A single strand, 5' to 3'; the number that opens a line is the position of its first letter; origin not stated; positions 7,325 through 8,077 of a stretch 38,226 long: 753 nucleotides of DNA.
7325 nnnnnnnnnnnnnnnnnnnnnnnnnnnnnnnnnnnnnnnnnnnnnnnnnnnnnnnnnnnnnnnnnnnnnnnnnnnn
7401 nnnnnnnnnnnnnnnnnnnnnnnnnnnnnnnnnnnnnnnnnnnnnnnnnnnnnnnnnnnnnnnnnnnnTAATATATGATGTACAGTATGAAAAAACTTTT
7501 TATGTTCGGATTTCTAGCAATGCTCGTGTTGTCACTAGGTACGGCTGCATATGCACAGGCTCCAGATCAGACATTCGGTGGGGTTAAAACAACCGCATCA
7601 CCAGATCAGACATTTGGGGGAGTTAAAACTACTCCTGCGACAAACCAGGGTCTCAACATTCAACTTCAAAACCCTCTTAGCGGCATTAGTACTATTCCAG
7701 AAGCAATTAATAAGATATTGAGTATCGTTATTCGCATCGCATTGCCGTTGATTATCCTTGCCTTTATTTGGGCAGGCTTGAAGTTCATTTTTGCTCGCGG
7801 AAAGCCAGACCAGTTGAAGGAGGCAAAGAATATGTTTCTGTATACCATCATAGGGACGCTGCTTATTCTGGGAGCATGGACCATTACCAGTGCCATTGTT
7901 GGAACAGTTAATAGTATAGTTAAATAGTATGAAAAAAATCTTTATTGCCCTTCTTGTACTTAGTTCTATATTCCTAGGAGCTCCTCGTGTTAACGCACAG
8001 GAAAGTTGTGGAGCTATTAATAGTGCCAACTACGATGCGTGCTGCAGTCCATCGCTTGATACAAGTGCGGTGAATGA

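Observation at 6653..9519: Five tandem VirB2/TrbC-like pilin paralogs with unrelated ectodomains and no assembly machinery nearby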

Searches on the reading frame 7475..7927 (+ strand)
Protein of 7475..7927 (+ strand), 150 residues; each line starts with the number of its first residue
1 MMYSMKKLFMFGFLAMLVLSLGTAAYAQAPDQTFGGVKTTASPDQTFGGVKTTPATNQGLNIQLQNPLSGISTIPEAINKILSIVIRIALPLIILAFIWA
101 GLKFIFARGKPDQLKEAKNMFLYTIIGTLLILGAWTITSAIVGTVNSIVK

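Call 4: search_protein_families(library=pfam, proteins=[window:7475-7924:+], max_evalue=10)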
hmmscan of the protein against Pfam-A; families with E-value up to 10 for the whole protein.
window:7475-7924:+ (150 aa): 5 families
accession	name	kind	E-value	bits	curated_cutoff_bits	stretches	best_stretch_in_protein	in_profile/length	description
PF18895.5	T4SS_pilin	-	2.2e-11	44.1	26.6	1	73-141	4-71/71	Type IV secretion system pilin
PF04956.18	TrbC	-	1.5e-08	35.2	27.9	1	72-141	35-98/98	TrbC/VIRB2 pilin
PF01554.23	MatE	-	0.17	12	24.9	1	74-144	68-138/161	MatE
PF10183.14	ESSS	-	0.25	12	22.8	1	4-32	60-86/115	ESSS subunit of NADH:ubiquinone oxidoreductase (complex I)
PF17280.7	DUF5345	-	0.48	11.1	27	1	5-30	38-63/77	Family of unknown function (DUF5345)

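Call 8: search_protein_families(library=ncbifam, proteins=[window:7475-7924:+], max_evalue=1)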
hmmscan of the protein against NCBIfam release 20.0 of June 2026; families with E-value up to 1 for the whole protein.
window:7475-7924:+ (150 aa): 4 families
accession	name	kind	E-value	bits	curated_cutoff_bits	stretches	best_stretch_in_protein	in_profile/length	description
NF045849.1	ICE_MMCAP2_0565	equivalog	5.8e-06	25.9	40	1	73-145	8-80/80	Mbov_0395 family pilin-like conjugal transfer protein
NF045890.1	conj_pls20_p028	equivalog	0.0076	15.1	150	1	76-148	56-127/377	pLS20_p028 family conjugation system transmembrane protein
NF033861.1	sm_mem_Ecr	equivalog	0.34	10.7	33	0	88-107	6-25/46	Ecr family regulatory small membrane protein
NF053819.1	EF0750_LPXTG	subfamily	0.76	10.3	47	0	5-99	1-98/105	EF2685/EF0750 family sortase-dependent surface protein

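Call 11: find_encoding_contigs(protein=window:7475-7927:+, flank=10000, max_places=10)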
Protein window:7475-7927:+ (150 aa): no gene with exactly this product is on record in the collection.

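Call 21: find_homologous_proteins(query=window:7475-7924:+, max_evalue=0.001)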
Query window:7475-7924:+ (150 aa): 97 proteins with E <= 0.001 among 176 candidates.
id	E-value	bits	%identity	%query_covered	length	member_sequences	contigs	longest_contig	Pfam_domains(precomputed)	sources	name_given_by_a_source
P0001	2.5e-88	311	100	99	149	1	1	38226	PF18895.6,PF04956.19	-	-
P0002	2.2e-48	181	65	97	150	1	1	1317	PF18895.6,PF04956.19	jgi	jgi:hypothetical protein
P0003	6.0e-44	167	77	70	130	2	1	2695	PF18895.6,PF04956.19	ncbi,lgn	-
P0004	8.5e-43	163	77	68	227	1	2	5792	PF18895.6,PF04956.19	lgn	-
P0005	1.0e-41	160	77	63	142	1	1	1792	PF18895.6,PF04956.19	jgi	jgi:hypothetical protein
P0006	1.3e-41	160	61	97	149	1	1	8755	PF18895.6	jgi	jgi:hypothetical protein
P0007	1.7e-41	159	67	76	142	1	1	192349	PF18895.6,PF04956.19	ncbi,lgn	ncbi:MAG: TrbC/VirB2 family protein [Candidatus Paceibacterota bacterium]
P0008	5.7e-41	157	58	97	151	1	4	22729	PF18895.6,PF04956.19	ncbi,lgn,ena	-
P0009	9.2e-41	157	76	67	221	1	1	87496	PF18895.6,PF04956.19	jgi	jgi:hypothetical protein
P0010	1.6e-40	156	78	61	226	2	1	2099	PF18895.6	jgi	jgi:hypothetical protein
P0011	2.9e-40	155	77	65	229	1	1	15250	PF18895.6,PF04956.19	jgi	jgi:hypothetical protein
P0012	3.9e-40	155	55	99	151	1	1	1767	PF18895.6,PF04956.19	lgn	-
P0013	7.3e-40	154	59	98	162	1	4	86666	PF18895.6,PF04956.19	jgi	jgi:hypothetical protein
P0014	7.4e-40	154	64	80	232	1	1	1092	PF18895.6,PF04956.19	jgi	jgi:hypothetical protein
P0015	1.3e-39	153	68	73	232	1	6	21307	PF18895.6,PF04956.19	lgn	-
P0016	3.7e-38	148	56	84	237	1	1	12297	PF18895.6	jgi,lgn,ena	-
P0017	3.9e-38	148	63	80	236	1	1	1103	PF18895.6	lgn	-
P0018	4.0e-38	148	58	97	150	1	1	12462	PF18895.6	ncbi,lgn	-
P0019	4.5e-38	148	60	86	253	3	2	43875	PF18895.6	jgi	jgi:hypothetical protein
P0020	5.2e-38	148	54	97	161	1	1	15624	PF18895.6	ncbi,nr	ncbi:MAG: protein of unknown function with transrane region [Candidatus Nomurabacteria bacterium]|nr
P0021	5.7e-38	148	73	66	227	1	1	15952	PF18895.6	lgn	-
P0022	1.0e-37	147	56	98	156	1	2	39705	PF18895.6,PF04956.19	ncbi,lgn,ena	-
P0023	1.0e-37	147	56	97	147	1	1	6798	PF18895.6,PF04956.19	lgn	-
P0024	1.5e-37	146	72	64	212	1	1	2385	PF18895.6,PF04956.19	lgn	-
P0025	2.2e-37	146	56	97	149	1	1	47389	PF18895.6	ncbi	ncbi:MAG: pilin [Patescibacteria group bacterium]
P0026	2.8e-37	145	67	69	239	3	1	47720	PF18895.6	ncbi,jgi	-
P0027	3.4e-37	145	72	63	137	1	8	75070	PF18895.6,PF04956.19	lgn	-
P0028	4.6e-37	145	55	99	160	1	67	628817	PF18895.6,PF04956.19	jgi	jgi:hypothetical protein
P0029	1.4e-36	143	54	99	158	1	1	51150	PF18895.6,PF04956.19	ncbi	-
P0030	2.5e-36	142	63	79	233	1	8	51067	PF18895.6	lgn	-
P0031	3.3e-36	142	54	98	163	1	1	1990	PF18895.6,PF04956.19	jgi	jgi:hypothetical protein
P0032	4.4e-36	142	69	71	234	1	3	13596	PF18895.6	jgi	jgi:hypothetical protein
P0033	4.8e-36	141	72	60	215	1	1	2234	PF18895.6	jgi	-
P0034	8.4e-36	141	72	65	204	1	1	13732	PF18895.6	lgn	-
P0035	5.3e-35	138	71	61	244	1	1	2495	PF18895.6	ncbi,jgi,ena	jgi:hypothetical protein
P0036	7.6e-35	138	54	98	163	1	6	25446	PF18895.6,PF04956.19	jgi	jgi:hypothetical protein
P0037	1.7e-34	136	55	85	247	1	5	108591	PF18895.6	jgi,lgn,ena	-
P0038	2.5e-34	136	67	69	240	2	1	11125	PF18895.6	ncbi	-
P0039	2.4e-33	133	50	99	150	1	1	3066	PF18895.6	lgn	-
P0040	4.0e-33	132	71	61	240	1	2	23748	PF18895.6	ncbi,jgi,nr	ncbi:MAG TPA: pilin [Candidatus Paceibacterota bacterium]|jgi:hypothetical protein|nr:pilin [Candida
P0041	3.1e-32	129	53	79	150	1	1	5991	PF18895.6,PF04956.19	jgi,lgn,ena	-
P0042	3.3e-32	129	48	99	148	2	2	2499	PF18895.6,PF04956.19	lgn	-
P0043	5.5e-32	128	63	65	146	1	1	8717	PF18895.6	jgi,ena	-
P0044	5.5e-32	128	52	81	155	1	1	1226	PF18895.6,PF04956.19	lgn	-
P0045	1.8e-31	127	64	60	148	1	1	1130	PF18895.6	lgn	-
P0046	2.2e-31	126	50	99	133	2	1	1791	PF18895.6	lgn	-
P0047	1.0e-30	124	49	96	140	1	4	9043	PF18895.6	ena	-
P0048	2.1e-30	123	53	85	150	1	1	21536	PF18895.6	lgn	-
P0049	2.3e-30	123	47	96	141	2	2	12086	PF18895.6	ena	-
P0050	2.8e-30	123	63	63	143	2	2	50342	PF18895.6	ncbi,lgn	-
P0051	3.0e-30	123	58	65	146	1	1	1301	PF18895.6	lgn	-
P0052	5.7e-30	122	67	59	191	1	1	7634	PF18895.6,PF04956.19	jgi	jgi:hypothetical protein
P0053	7.0e-30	122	51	91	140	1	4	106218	PF18895.6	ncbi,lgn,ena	-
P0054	1.0e-29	121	64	60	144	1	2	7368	PF18895.6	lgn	-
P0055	1.0e-29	121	48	97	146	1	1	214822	PF18895.6,PF04956.19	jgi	jgi:hypothetical protein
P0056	2.4e-29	120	45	99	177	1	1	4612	PF18895.6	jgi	jgi:hypothetical protein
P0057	3.9e-29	119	48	98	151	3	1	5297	PF18895.6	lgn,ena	-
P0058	5.4e-29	119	55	73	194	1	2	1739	PF18895.6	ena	-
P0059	1.2e-28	118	50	78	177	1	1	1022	PF18895.6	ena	-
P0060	1.4e-28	117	56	79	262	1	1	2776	PF18895.6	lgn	-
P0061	1.6e-28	117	46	97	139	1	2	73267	PF18895.6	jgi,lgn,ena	-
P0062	1.8e-28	117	53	75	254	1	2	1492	PF18895.6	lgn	-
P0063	2.0e-28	117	63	59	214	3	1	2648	PF18895.6,PF04956.19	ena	-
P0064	2.0e-28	117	49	93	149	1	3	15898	PF18895.6,PF04956.19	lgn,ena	-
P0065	2.0e-28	117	47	97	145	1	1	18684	PF18895.6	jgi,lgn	-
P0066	2.5e-28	116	45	96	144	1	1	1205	PF18895.6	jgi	jgi:hypothetical protein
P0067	3.3e-28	116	50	80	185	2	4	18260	PF18895.6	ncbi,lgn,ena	-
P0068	3.5e-28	116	54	80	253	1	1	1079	PF18895.6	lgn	-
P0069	4.7e-28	116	47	97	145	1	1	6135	PF18895.6,PF04956.19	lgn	-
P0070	5.3e-28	115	62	59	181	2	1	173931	PF18895.6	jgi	jgi:hypothetical protein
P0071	5.7e-28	115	55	70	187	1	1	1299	PF18895.6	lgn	-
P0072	9.4e-28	115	52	75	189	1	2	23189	PF18895.6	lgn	-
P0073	1.1e-27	114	64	59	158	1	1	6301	PF18895.6,PF04956.19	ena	-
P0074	1.1e-27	114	62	59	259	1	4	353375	PF18895.6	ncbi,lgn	-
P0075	1.8e-27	114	46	96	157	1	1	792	PF18895.6,PF04956.19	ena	-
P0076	2.0e-27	114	44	99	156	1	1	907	PF18895.6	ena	-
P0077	2.7e-27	113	44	97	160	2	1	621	PF18895.6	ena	-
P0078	3.6e-27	113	45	99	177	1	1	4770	PF18895.6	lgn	-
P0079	3.6e-27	113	61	59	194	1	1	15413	PF18895.6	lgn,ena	-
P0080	4.4e-27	112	60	59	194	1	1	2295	PF18895.6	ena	-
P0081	4.8e-27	112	55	67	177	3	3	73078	PF18895.6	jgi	jgi:hypothetical protein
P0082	5.0e-27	112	47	99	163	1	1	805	PF18895.6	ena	-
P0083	5.9e-27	112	58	66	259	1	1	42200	PF18895.6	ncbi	-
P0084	1.3e-26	111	42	97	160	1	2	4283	PF18895.6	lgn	-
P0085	1.5e-26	111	54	74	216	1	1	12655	PF18895.6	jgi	-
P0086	4.0e-26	109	46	89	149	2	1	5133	PF18895.6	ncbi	-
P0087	4.9e-26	109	47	83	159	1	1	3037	PF18895.6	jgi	jgi:hypothetical protein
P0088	7.3e-26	109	58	61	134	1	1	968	PF18895.6,PF04956.19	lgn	-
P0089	8.7e-26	108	46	91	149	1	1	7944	PF18895.6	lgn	-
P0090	1.3e-25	108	56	64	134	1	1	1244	PF18895.6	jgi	jgi:uncharacterized membrane protein YraQ (UPF0718 family)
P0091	1.7e-25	107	61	60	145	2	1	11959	PF18895.6,PF04956.19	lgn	-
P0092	3.9e-25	106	55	65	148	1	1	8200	PF18895.6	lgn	-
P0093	4.9e-25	106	58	59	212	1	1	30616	PF18895.6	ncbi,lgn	-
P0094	5.2e-25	106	54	59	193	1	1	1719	PF18895.6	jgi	jgi:hypothetical protein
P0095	6.9e-25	105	56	61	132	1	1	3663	PF18895.6,PF04956.19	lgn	-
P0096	2.6e-23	100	42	96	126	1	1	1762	PF18895.6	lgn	-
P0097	3.0e-23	100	43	77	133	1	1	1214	PF18895.6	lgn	-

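Call 34: search_solved_structures(query=A2, max_evalue=10, show_alignments=2)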
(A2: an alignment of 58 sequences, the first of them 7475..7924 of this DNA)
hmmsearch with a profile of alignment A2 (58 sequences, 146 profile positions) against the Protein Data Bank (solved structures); distinct sequences matched with E-value up to 10: 0.

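Call 36: predict_structure(alignment_id=A2)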
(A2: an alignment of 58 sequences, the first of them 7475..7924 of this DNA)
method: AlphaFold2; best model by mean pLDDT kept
length: 150 residues; sequences in the alignment: 58
mean_pLDDT: 75.9   pTM: 0.49
mean pLDDT of the five models: 75.9, 75.9, 75.8, 74.7, 74.2
residues with pLDDT >= 90: 55; 70-90: 41; 50-70: 31; < 50: 23
segments of 3 or more residues with pLDDT < 50: 33-50
pLDDT, mean of each block of 10 residues (from residue 1): 74 82 59 45 46 52 58 79 91 95 94 95 95 91 83
secondary structure, 60 per line:
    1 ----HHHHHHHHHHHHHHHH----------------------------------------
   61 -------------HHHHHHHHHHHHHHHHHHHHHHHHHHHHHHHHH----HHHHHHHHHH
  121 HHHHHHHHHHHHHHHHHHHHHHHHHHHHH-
elements in order: H5-20 H74-106 H111-149

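Call 42: fold_search(model_id=the predicted structure, library=pdb)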
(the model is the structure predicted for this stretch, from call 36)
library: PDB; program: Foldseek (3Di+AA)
matches with E <= 10: 74; with E <= 0.001: 0
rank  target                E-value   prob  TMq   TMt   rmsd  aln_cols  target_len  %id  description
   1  6s1k_E                2.3e+00  0.25  0.33  0.43   5.3        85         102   19  E. coli Core Signaling Unit, carrying QQQQ receptor mutation (released 2020-01-22)
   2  7ui9_j                2.6e+00  0.41  0.35  0.35   3.1        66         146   18  Core Mediator-PICearly (Copy A) (released 2023-02-15)
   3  7uio_Aj               2.6e+00  0.38  0.33  0.33   3.1        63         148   19  Mediator-PIC Early (Composite Model) (released 2023-03-01)
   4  8c29_Z                3.0e+00  0.16  0.24  0.49   7.1        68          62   19  Cryo-EM structure of photosystem II C2S2 supercomplex from Norway spruce (Picea abies) at 2.8 Angstrom resolution (released 2023-07-26)
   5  9oox_A                3.0e+00  0.12  0.24  0.36  19.2       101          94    8  Cryo-EM Structure of the Escherichia phage HK446 Rip1 in complex with the Enterobacteria phage T6 small terminase (released 2026-02-04)
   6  8exh_A                3.2e+00  0.25  0.31  0.59   4.5        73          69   18  Agrobacterium tumefaciens Tpilus (released 2023-03-22)
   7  8iyj_V9               3.8e+00  0.21  0.36  0.50   5.1        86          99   14  Cryo-EM structure of the 48-nm repeat doublet microtubule from mouse sperm (released 2023-07-05)
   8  5da9_A                3.8e+00  0.15  0.30  0.13   5.8        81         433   14  ATP-gamma-S bound Rad50 from Chaetomium thermophilum in complex with the Rad50-binding domain of Mre11 (released 2016-03-02)
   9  2axt_Z                3.8e+00  0.14  0.23  0.48   7.4        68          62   19  Crystal Structure of Photosystem II from Thermosynechococcus elongatus (released 2005-12-27)
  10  5oql_H                3.8e+00  0.06  0.22  0.17  26.1       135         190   10  Cryo-EM structure of the 90S pre-ribosome from Chaetomium thermophilum (released 2017-10-11)
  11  6kaf_Z                4.1e+00  0.12  0.21  0.45   7.2        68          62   18  C2S2M2N2-type PSII-LHCII (released 2019-10-23)
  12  8t4j_A                4.1e+00  0.09  0.28  0.10   5.8        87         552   15  Transporter associated with antigen processing (TAP) bound to the 14-mer peptide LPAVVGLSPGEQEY (released 2024-06-19)
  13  3rki_A                4.1e+00  0.07  0.24  0.10  29.7        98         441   13  Structural basis for immunization with post-fusion RSV F to elicit high neutralizing antibody titers (released 2011-05-18)
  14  6naf                  4.4e+00  0.33  0.36  0.66   2.7        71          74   18  De novo designed homo-trimeric amantadine-binding protein (released 2019-12-18)
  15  8h2j_B                4.4e+00  0.20  0.31  0.47   3.2        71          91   15  Structure of Acb2 complexed with 3',3'-cGAMP (released 2023-02-22)
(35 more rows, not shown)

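Call 43: find_encoding_contigs(protein=P0028, flank=10000, max_places=2)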
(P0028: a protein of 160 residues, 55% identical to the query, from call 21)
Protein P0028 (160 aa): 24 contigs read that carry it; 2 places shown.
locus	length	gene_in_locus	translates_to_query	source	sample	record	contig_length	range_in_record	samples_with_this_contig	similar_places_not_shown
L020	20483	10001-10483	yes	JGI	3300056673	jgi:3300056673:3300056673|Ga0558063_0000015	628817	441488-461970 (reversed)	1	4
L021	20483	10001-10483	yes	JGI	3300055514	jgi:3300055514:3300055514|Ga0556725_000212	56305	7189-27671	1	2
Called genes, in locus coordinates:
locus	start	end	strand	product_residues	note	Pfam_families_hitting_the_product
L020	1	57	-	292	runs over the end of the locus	PF00551:Formyl_trans_N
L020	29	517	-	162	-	PF01327:Pep_deformylase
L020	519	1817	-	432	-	PF13393:tRNA-synt_His, PF00587:tRNA-synt_2b, PF03129:HGTP_anticodon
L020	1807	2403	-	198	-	PF10502:Peptidase_S26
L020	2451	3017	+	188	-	PF01195:Pept_tRNA_hydro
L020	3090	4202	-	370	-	PF00575:S1 (weak), PF21543:CvfB_2nd (faint), PF23459:S1_RRP5 (faint), PF00575:S1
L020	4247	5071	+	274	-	PF13483:Lactamase_B_3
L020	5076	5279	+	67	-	-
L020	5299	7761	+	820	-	PF00521:DNA_topoisoIV, PF03989:DNA_gyraseA_C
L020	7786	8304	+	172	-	PF01209:Ubie_methyltran (weak), PF05148:Methyltransf_8 (weak), PF05175:MTS (weak), PF13489:Methyltransf_23, PF13847:Methyltransf_31, PF08241:Methyltransf_11, PF08242:Methyltransf_12, PF13649:Methyltransf_25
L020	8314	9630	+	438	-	PF01547:SBP_bac_1, PF13416:SBP_bac_8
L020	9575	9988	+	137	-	PF18895:T4SS_pilin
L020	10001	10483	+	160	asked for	PF04956:TrbC (weak), PF18895:T4SS_pilin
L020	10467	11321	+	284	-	-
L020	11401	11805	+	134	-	-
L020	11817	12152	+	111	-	PF18895:T4SS_pilin (weak)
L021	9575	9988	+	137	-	PF18895:T4SS_pilin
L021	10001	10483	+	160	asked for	PF04956:TrbC (weak), PF18895:T4SS_pilin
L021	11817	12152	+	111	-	PF18895:T4SS_pilin (weak)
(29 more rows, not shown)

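Call 44: find_encoding_contigs(protein=P0074, flank=10000, max_places=2)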
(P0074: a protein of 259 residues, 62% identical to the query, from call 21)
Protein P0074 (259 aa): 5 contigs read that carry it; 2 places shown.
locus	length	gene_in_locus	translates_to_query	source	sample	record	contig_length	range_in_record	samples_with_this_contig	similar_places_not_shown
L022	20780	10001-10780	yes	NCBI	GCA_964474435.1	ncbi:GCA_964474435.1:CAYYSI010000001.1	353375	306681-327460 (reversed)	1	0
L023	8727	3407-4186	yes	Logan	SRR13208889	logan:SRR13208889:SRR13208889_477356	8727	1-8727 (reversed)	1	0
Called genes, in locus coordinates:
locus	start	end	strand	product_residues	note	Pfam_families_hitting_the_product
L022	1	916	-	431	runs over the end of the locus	PF13393:tRNA-synt_His, PF00587:tRNA-synt_2b, PF03129:HGTP_anticodon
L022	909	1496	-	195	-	PF10502:Peptidase_S26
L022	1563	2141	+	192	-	PF01195:Pept_tRNA_hydro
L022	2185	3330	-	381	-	PF00575:S1 (weak), PF21543:CvfB_2nd (faint), PF23459:S1_RRP5 (faint), PF00575:S1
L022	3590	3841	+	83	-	-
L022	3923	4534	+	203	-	PF13483:Lactamase_B_3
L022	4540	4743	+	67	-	-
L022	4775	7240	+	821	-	PF00521:DNA_topoisoIV, PF03989:DNA_gyraseA_C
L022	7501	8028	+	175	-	PF01209:Ubie_methyltran (weak), PF05175:MTS (weak), PF13489:Methyltransf_23 (weak), PF13847:Methyltransf_31, PF08241:Methyltransf_11, PF08242:Methyltransf_12, PF13649:Methyltransf_25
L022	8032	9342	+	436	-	PF01547:SBP_bac_1, PF13416:SBP_bac_8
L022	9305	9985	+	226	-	PF18895:T4SS_pilin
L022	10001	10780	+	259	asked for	PF18895:T4SS_pilin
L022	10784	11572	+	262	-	PF18895:T4SS_pilin (weak)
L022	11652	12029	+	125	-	-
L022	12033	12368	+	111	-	PF18895:T4SS_pilin (weak)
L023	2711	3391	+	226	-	PF18895:T4SS_pilin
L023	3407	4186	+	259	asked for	PF18895:T4SS_pilin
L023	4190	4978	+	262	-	PF18895:T4SS_pilin (weak)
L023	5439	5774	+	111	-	PF18895:T4SS_pilin (weak)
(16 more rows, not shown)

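Call 61: search_dna_similar(query=window:7475-7924:+, collection=plasmids, mode=protein, max_evalue=1, max_rows=20)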
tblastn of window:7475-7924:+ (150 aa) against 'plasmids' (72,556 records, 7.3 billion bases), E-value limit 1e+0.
No match.

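Call 73: search_protein_families(library=phrogs, proteins=[window:7475-7924:+], max_evalue=0.01)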
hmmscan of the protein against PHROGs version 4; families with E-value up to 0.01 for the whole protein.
window:7475-7924:+ (150 aa): 1 family
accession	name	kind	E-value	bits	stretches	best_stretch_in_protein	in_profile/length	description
phrog_200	-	other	0.0039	17.3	0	79-142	38-101/379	lipoprotein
